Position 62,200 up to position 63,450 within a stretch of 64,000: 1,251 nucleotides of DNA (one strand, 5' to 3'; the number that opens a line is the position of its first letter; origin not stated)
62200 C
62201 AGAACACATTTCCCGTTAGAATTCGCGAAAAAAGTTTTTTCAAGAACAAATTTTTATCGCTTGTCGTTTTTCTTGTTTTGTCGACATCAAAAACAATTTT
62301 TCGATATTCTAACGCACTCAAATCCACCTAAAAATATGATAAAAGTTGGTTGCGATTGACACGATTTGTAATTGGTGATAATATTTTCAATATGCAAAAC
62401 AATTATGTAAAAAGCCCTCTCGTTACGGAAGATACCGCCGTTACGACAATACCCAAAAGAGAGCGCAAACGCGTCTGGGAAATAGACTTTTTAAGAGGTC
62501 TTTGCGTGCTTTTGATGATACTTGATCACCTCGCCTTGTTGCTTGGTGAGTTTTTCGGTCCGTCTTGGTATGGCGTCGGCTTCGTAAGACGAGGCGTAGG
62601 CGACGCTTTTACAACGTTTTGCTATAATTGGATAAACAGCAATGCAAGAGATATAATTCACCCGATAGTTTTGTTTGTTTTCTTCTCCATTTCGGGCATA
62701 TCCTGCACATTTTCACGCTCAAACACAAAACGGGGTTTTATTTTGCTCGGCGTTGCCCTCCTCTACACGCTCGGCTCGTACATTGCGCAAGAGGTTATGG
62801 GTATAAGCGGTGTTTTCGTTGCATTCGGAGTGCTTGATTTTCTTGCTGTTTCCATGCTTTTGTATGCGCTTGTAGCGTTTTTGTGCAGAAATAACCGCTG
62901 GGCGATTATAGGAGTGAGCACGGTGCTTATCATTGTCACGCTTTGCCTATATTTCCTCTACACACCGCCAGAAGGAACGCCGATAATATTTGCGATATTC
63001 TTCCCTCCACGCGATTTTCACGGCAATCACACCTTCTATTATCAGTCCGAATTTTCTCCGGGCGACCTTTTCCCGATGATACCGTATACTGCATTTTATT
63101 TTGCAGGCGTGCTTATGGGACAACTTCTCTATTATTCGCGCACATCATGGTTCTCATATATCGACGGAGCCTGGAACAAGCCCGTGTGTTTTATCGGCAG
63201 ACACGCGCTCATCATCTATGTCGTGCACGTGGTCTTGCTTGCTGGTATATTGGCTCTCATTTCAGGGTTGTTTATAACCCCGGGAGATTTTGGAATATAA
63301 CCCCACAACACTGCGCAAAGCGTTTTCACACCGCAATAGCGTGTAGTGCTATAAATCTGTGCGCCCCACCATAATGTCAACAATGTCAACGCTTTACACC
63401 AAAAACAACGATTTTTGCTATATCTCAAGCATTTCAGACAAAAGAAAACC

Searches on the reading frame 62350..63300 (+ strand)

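Call 11: search_protein_families(library=pfam, proteins=[window:62350-63300:+], max_evalue=0.001)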
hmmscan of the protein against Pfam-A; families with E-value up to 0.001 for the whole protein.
window:62350-63300:+ (316 aa): 3 families
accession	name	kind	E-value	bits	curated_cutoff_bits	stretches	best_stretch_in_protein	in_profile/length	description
PF07786.18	HGSNAT_cat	-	7.3e-27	94.8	22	2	97-294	37-221/222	Heparan-alpha-glucosaminide N-acetyltransferase, catalytic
PF10129.15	OpgC_C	-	8.7e-06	25.3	21.4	0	41-62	1-22/358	OpgC protein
PF01757.29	Acyl_transf_3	-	4.4e-05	23.1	31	1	44-270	3-211/326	Acyltransferase domain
